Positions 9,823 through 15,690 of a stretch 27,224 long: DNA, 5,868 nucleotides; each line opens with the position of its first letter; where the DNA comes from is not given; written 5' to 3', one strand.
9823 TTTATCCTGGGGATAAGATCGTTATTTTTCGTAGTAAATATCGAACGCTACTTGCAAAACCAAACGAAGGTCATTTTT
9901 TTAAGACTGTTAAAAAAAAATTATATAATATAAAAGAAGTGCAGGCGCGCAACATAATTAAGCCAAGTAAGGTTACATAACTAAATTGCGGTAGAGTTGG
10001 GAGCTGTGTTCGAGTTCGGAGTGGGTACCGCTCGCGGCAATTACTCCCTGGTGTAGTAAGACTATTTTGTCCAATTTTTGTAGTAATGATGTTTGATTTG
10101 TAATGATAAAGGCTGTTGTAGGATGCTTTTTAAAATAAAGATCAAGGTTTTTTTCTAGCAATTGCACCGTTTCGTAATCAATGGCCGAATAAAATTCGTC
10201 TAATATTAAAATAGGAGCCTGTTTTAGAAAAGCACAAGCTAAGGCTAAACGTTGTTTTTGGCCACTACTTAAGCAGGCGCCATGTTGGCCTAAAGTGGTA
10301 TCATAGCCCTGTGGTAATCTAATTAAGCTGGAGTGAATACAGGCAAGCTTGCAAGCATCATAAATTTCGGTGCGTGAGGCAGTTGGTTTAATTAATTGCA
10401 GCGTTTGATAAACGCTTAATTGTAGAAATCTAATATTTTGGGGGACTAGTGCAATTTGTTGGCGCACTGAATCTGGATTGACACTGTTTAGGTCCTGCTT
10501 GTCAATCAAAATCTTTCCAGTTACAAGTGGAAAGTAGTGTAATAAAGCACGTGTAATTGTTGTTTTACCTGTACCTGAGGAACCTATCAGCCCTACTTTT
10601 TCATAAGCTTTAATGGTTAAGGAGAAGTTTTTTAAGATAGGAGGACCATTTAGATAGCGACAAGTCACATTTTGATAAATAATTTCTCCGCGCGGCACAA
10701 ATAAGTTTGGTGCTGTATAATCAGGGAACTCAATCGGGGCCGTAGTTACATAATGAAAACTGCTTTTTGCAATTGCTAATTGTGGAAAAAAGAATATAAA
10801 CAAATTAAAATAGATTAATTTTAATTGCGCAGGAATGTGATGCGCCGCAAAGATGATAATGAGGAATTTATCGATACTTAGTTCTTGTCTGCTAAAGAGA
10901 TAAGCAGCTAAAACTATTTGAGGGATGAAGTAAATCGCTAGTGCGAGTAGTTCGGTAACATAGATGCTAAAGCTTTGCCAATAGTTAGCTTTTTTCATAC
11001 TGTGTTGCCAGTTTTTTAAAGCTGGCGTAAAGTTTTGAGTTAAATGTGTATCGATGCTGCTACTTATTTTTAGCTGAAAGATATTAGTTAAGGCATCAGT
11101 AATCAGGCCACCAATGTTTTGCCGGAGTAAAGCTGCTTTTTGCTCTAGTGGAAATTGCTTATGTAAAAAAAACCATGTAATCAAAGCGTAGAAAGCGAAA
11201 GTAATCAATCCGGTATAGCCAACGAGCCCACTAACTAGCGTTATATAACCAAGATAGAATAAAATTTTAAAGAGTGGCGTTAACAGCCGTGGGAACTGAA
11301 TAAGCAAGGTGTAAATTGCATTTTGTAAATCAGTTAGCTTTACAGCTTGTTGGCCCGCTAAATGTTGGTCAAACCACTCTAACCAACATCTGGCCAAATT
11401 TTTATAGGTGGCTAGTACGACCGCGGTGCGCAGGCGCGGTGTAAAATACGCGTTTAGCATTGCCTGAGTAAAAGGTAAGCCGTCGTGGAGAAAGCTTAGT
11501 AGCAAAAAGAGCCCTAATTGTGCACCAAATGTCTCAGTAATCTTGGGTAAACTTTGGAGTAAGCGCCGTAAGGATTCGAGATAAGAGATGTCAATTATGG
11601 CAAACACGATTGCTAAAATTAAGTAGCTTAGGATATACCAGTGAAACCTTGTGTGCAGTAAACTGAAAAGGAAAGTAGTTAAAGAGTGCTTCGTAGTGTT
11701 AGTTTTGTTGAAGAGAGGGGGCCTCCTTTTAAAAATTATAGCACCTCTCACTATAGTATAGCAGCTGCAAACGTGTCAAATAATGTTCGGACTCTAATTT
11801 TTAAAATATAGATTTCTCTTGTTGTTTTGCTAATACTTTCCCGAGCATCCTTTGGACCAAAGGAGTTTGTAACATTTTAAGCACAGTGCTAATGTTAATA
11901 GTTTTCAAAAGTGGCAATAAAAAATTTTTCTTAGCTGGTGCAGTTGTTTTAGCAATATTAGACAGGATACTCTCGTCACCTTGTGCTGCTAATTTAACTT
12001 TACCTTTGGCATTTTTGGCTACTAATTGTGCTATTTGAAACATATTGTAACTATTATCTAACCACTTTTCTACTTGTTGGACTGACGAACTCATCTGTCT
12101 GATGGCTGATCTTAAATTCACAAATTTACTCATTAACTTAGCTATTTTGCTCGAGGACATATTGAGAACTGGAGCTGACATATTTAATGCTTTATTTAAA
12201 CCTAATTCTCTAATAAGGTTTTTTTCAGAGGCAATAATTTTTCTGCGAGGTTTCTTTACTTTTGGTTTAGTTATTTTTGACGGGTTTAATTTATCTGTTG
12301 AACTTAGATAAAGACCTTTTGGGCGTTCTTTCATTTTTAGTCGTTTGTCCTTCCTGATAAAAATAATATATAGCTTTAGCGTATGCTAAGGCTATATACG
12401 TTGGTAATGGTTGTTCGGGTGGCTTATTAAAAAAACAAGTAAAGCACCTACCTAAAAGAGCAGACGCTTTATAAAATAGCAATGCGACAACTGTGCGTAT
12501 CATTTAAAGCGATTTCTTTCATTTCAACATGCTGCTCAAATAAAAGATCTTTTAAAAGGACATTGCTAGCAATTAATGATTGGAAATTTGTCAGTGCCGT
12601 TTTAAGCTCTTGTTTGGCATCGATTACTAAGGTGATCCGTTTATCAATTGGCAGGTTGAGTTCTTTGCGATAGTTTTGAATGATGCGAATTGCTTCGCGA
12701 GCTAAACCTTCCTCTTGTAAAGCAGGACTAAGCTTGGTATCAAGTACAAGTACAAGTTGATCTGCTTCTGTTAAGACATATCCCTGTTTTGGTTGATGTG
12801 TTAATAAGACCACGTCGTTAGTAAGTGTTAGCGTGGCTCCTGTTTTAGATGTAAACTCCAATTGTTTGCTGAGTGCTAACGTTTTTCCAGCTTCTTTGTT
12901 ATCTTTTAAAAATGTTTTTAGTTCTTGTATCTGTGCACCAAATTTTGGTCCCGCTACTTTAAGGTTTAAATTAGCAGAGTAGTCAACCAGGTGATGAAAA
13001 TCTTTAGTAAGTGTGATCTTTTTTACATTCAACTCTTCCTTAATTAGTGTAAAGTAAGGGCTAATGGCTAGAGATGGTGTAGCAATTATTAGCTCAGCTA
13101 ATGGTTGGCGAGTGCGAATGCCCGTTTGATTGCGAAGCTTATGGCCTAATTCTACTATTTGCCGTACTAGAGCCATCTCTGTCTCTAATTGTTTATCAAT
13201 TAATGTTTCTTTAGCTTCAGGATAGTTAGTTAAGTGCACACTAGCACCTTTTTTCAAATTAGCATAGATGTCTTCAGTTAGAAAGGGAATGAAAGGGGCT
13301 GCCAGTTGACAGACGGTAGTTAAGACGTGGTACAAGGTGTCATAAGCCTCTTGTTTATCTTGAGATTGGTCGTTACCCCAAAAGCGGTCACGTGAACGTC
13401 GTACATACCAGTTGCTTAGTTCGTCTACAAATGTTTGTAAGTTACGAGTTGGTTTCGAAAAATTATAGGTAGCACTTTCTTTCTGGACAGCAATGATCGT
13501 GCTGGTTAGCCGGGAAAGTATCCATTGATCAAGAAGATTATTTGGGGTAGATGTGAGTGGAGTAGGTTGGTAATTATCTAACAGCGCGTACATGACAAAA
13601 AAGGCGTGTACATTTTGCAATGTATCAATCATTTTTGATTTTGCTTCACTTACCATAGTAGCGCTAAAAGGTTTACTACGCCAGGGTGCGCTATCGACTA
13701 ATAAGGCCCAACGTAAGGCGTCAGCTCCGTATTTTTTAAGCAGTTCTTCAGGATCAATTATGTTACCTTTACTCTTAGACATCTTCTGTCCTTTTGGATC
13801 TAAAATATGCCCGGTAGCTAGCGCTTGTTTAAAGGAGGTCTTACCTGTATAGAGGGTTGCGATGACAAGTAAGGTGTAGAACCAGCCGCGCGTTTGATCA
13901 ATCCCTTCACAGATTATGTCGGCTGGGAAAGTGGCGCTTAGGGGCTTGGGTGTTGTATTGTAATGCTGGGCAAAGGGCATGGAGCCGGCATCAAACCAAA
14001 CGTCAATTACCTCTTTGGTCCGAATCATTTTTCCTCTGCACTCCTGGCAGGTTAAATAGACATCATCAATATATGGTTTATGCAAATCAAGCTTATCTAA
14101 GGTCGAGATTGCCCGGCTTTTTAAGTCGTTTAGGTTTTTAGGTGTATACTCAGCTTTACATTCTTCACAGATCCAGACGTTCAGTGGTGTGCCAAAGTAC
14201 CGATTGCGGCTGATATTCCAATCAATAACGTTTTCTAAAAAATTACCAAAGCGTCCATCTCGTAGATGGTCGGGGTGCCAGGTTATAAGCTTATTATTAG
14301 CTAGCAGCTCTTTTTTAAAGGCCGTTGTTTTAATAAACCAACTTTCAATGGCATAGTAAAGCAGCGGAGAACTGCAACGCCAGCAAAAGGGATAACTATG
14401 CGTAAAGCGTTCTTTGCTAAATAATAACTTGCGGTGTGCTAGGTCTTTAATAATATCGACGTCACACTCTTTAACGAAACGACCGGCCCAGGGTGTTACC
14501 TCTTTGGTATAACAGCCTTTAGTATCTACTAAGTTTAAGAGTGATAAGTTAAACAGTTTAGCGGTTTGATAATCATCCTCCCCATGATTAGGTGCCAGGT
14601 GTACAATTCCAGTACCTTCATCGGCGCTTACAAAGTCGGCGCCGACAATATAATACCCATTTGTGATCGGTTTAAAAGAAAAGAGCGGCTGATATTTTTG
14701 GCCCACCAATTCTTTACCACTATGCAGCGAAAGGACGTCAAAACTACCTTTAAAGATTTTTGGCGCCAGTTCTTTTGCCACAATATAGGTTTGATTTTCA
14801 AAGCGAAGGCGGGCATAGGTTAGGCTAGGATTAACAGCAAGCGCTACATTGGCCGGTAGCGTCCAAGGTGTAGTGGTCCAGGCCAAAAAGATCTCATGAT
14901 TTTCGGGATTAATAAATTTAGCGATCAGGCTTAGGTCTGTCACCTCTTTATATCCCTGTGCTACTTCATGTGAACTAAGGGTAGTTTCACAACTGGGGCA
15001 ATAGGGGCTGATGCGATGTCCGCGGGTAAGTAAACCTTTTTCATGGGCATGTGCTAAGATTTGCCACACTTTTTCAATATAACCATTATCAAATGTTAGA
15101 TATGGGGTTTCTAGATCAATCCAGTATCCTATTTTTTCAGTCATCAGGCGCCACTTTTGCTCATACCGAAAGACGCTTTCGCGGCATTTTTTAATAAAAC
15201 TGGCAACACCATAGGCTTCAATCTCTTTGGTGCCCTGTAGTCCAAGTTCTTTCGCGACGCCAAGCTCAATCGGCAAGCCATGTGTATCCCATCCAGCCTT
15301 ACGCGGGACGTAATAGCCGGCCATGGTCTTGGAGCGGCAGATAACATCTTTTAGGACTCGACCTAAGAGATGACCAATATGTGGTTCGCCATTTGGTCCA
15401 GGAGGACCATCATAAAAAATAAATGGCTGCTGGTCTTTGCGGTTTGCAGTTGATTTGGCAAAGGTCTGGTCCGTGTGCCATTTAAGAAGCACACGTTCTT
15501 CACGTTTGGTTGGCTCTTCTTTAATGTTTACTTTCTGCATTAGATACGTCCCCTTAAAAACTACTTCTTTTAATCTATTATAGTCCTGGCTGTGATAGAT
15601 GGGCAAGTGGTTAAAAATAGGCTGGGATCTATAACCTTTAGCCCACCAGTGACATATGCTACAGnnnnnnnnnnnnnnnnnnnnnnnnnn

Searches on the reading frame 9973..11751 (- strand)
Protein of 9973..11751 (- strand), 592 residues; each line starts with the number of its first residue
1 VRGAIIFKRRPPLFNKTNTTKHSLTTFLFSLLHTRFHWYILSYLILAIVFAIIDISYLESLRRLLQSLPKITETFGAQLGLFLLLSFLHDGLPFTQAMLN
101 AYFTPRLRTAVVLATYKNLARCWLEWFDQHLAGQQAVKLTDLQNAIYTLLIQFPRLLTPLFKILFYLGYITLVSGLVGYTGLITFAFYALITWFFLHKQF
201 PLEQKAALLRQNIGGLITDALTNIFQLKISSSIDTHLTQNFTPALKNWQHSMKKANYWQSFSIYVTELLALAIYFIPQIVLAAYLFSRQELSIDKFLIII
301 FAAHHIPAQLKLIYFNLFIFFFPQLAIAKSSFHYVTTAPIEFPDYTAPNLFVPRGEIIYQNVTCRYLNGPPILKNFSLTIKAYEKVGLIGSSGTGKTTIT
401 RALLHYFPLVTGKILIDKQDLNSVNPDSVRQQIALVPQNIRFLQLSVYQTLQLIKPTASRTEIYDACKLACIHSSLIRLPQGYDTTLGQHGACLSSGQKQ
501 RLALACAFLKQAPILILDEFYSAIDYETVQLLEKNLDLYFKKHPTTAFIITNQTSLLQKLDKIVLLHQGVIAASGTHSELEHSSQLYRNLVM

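Call 6: search_protein_families(library=ncbifam, proteins=[window:9973-11751:-], max_evalue=0.1)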
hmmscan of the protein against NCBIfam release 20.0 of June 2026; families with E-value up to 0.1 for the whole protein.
window:9973-11751:- (592 aa): 187 families (the best 25 are shown)
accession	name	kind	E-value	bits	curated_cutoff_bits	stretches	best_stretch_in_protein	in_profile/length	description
TIGR02204.1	MsbA_rel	hypoth_equivalog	5.2e-59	200.4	780.4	1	354-591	335-572/576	ABC transporter, permease/ATP-binding protein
TIGR01846.1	type_I_sec_HlyB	subfamily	4.7e-58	197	725.55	1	93-590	196-688/694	type I secretion system permease/ATPase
NF010178.0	PRK13657.1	equivalog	3.5e-54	184.2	733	1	104-591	84-567/588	glucan ABC transporter ATP-binding protein/ permease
TIGR03375.1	type_I_sec_LssB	subfamily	1.2e-52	179.2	693.1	1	163-580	275-688/696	type I secretion system permease/ATPase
TIGR02203.1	MsbA_lipidA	equivalog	1.4e-52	178.9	602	1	248-590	227-565/572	lipid A export permease/ATP-binding protein MsbA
TIGR03796.1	NHLM_micro_ABC1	equivalog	2.8e-51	174.6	853.3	1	92-591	210-709/710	NHLP family bacteriocin export ABC transporter peptidase/permease/ATPase subunit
TIGR00958.1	3a01208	subfamily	4.1e-49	167.5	874.6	1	28-591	152-711/711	antigen peptide transporter 2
TIGR02857.1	CydD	equivalog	1.4e-48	166.2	435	1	356-566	321-529/529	thiol reductant ABC exporter subunit CydD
TIGR01842.1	type_I_sec_PrtD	subfamily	1.8e-48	165.4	510.15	1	326-580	285-540/544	type I secretion system permease/ATPase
TIGR01193.1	bacteriocin_ABC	subfamily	4.5e-47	161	523.85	1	7-591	127-706/708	peptide cleavage/export ABC transporter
TIGR03797.1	NHLM_micro_ABC2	equivalog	6.6e-47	160.4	709.4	1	68-591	167-682/686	NHLP bacteriocin export ABC transporter permease/ATPase subunit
NF008381.0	PRK11176.1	equivalog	5.8e-46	157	867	1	354-590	339-575/582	lipid A ABC transporter ATP-binding protein/permease MsbA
TIGR01192.1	chvA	subfamily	1.6e-45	155.8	585.4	1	107-589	87-565/585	glucan export ABC transporter ATP-binding protein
NF045513.1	HepA_fam_ABC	equivalog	3.3e-44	151.3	725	1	81-581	100-596/610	heterocyst formation ABC transporter subunit HepA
NF052233.1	CphA_assoc_ABC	equivalog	8.3e-44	150.1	880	1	352-590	504-739/766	cyanophycin metabolism-associated ABC transporter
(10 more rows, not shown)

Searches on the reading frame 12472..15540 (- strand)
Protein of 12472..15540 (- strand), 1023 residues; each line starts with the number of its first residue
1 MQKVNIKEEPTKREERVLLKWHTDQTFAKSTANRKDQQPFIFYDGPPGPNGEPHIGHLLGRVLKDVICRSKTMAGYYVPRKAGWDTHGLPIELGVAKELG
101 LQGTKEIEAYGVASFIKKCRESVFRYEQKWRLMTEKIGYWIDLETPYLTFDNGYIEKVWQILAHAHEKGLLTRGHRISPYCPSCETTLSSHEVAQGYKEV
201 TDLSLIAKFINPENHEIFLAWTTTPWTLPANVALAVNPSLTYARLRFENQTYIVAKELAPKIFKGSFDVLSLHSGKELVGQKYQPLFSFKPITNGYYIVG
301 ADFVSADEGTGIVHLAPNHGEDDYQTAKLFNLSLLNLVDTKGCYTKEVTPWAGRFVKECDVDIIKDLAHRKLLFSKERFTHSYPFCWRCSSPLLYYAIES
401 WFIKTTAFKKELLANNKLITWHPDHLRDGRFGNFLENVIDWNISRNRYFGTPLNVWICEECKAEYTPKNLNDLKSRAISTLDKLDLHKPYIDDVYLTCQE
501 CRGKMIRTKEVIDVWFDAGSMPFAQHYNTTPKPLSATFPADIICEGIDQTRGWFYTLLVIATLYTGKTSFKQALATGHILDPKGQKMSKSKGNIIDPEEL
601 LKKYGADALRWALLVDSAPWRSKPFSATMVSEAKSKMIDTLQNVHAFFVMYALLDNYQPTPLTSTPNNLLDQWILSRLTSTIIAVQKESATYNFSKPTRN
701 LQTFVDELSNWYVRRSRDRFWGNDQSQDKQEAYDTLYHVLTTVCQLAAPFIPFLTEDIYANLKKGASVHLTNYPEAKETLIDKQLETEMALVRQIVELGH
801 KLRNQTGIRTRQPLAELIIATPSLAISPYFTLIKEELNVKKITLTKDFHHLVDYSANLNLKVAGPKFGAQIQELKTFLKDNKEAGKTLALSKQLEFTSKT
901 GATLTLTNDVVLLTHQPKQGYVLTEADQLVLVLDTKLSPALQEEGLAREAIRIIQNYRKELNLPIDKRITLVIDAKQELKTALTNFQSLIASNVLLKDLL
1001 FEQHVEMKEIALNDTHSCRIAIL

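Call 56: find_related_loci(query=window:12472-15540:-, collection=genome_contigs, flank=1000)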
Query window:12472-15540:- (1023 aa) in genome_contigs; peptide patterns used: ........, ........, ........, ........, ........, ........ (x = any residue, [..] = any of these).
28 stretches matched a pattern; 10 encode a relative of the query (tblastn E <= 1e-3); 10 distinct loci.
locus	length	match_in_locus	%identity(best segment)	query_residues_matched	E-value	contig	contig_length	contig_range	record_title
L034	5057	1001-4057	54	1-1015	0e+0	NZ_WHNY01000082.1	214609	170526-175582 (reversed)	Paenibacillus plantarum strain LMG 31461 Contig_93_66.1652, whole genome shotgun sequence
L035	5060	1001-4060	50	1-1013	0e+0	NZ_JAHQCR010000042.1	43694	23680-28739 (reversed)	Bacillus alkalicola strain JCM 17098 731, whole genome shotgun sequence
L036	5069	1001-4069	39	14-999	0e+0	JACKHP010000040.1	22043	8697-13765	MAG: Planctomycetota bacterium isolate HK-STAS-PLAN-21 HK-STAS-PLAN-21_40, whole genome shotgun sequence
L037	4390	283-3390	36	3-1022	0e+0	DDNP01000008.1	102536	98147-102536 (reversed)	MAG TPA_asm: Candidatus Microthrix sp. UBA2517 UBA2517_contig_1744, whole genome shotgun sequence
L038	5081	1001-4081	36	11-1016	0e+0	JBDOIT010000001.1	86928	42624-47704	MAG: Rickettsiales bacterium isolate ipaMAG-0934 ipaMAG-0934_c1, whole genome shotgun sequence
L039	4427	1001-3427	36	11-763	6e-162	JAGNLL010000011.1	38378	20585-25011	MAG: Rickettsiales bacterium isolate Gw_Eff_bin_514 Gw_Eff_1829_length_38378_cov_13.718230, whole genome shotgun sequenc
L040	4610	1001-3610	33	11-762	6e-150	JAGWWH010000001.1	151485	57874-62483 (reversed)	MAG: Proteobacteria bacterium isolate REEB439 contig-150_81, whole genome shotgun sequence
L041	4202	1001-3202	31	40-775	4e-101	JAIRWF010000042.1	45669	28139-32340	MAG: Streptococcaceae bacterium isolate Glo450_bin24 k119_173129, whole genome shotgun sequence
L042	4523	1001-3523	26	37-853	3e-75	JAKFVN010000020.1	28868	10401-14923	MAG: Alphaproteobacteria bacterium isolate D3_Bin_25 D3_0000412, whole genome shotgun sequence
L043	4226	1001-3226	30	40-778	6e-99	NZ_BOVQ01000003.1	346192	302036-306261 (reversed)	Lactococcus nasutitermitis strain NBRC 111537 contig3, whole genome shotgun sequence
